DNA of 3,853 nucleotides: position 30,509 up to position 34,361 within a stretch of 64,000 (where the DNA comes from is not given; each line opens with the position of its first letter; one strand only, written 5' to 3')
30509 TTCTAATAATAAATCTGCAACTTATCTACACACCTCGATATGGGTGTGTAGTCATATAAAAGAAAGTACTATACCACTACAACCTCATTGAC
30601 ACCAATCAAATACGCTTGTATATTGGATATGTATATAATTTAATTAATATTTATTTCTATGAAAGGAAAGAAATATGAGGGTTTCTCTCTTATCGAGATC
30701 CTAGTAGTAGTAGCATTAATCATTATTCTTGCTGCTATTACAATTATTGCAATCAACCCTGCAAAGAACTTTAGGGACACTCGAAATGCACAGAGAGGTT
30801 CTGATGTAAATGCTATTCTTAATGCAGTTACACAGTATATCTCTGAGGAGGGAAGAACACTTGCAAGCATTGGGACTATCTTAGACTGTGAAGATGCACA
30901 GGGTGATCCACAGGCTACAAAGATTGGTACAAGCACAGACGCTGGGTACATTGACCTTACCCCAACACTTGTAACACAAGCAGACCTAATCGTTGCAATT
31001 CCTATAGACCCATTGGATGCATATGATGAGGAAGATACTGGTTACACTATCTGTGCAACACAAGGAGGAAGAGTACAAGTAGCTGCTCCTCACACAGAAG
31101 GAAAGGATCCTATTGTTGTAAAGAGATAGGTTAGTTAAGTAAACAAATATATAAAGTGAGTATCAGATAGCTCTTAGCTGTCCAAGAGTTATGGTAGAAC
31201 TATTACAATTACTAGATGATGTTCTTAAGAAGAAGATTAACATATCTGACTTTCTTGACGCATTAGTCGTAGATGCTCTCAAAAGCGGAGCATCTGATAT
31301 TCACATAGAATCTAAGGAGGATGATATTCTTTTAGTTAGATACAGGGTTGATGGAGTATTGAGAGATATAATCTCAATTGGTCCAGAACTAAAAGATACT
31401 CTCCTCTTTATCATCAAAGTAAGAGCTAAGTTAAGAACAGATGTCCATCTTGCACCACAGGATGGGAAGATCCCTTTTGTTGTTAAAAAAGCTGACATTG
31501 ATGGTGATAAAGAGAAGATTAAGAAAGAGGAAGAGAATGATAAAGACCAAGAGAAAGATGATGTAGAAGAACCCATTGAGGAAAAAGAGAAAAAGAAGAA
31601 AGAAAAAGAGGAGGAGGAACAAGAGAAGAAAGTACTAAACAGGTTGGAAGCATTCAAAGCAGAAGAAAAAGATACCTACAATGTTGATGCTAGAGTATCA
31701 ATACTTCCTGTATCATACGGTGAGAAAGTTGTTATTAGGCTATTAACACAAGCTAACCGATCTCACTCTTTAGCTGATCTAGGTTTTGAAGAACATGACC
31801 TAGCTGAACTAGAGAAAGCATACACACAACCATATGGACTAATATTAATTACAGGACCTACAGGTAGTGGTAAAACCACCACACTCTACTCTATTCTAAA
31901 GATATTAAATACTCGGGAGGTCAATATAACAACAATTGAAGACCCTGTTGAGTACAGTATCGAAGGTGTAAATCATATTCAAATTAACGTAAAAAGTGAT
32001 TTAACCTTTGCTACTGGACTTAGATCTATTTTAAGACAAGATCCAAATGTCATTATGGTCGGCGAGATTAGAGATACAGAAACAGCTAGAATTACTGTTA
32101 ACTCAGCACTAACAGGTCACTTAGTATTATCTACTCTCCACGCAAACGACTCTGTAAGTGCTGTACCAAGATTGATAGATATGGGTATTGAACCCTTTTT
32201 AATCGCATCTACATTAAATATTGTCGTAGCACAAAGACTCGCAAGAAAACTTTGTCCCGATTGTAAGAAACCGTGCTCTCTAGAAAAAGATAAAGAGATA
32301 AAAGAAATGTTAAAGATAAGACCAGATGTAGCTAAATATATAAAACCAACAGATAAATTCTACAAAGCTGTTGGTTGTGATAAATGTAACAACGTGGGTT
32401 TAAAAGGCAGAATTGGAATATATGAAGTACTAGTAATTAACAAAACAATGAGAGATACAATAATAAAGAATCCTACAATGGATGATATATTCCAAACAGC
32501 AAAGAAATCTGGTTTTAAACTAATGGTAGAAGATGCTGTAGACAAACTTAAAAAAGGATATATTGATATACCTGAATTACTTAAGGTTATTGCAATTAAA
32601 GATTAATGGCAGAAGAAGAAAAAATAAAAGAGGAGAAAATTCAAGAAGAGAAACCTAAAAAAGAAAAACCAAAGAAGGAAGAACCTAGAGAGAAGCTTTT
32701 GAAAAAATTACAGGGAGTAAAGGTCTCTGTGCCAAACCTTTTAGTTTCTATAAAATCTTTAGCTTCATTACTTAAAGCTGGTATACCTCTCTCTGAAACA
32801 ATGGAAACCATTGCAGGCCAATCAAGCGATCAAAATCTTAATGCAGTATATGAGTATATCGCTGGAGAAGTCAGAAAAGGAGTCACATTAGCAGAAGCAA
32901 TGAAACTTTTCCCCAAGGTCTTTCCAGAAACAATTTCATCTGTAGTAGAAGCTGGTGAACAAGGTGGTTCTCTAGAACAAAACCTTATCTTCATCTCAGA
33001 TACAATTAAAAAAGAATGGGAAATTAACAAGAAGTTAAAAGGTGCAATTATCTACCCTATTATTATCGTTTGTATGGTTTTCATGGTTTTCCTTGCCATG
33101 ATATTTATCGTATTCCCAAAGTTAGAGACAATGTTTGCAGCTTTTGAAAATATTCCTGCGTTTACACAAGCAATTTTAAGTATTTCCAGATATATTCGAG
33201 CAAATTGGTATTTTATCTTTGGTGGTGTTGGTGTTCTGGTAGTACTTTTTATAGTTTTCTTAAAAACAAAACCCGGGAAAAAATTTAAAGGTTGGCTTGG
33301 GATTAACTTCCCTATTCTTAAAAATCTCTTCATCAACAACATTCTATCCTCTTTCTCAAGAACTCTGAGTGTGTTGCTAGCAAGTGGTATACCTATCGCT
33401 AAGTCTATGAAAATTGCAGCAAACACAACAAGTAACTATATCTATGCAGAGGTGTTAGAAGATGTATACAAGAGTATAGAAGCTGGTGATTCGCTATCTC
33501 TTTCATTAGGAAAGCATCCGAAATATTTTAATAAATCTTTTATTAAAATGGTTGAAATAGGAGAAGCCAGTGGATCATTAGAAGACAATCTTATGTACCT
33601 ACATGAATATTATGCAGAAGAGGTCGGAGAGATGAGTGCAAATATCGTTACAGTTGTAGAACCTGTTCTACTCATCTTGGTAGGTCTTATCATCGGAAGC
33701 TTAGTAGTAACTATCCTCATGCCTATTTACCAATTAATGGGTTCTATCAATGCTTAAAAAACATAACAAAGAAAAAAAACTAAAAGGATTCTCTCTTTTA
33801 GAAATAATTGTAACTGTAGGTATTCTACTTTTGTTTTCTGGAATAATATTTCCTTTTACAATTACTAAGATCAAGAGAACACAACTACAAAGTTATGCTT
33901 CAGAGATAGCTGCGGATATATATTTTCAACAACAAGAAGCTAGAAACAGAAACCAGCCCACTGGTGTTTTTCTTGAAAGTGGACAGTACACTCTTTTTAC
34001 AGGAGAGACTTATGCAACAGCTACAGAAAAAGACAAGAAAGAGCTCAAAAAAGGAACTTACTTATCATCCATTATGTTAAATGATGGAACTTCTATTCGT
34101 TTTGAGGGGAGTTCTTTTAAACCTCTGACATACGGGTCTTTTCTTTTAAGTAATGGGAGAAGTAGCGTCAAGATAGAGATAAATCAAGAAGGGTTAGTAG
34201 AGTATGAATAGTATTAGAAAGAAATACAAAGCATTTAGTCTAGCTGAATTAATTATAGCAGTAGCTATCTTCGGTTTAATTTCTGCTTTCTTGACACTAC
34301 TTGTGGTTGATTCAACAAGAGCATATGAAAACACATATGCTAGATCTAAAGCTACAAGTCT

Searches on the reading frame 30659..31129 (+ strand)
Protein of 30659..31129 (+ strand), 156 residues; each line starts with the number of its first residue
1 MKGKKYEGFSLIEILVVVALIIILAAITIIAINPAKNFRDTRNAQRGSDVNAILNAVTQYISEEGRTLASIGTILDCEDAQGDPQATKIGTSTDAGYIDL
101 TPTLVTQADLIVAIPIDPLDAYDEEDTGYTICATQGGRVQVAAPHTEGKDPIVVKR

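Call 19: search_protein_families(library=pfam, proteins=[window:30659-31129:+], max_evalue=0.0001)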
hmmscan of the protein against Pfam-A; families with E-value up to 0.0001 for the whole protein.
window:30659-31129:+ (156 aa): 1 family
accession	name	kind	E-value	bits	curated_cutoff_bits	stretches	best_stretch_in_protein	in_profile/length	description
PF07963.17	N_methyl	-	3.7e-05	23.5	21.2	1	4-28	2-26/27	Prokaryotic N-terminal methylation motif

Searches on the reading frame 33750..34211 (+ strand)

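Call 19: search_protein_families(library=pfam, proteins=[window:33750-34211:+], max_evalue=0.0001)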
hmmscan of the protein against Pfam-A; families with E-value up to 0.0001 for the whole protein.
window:33750-34211:+ (153 aa): 1 family
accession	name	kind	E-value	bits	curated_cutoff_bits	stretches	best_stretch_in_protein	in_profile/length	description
PF12019.13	GspH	-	8e-07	30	21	1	50-148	2-108/108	Type II transport protein GspH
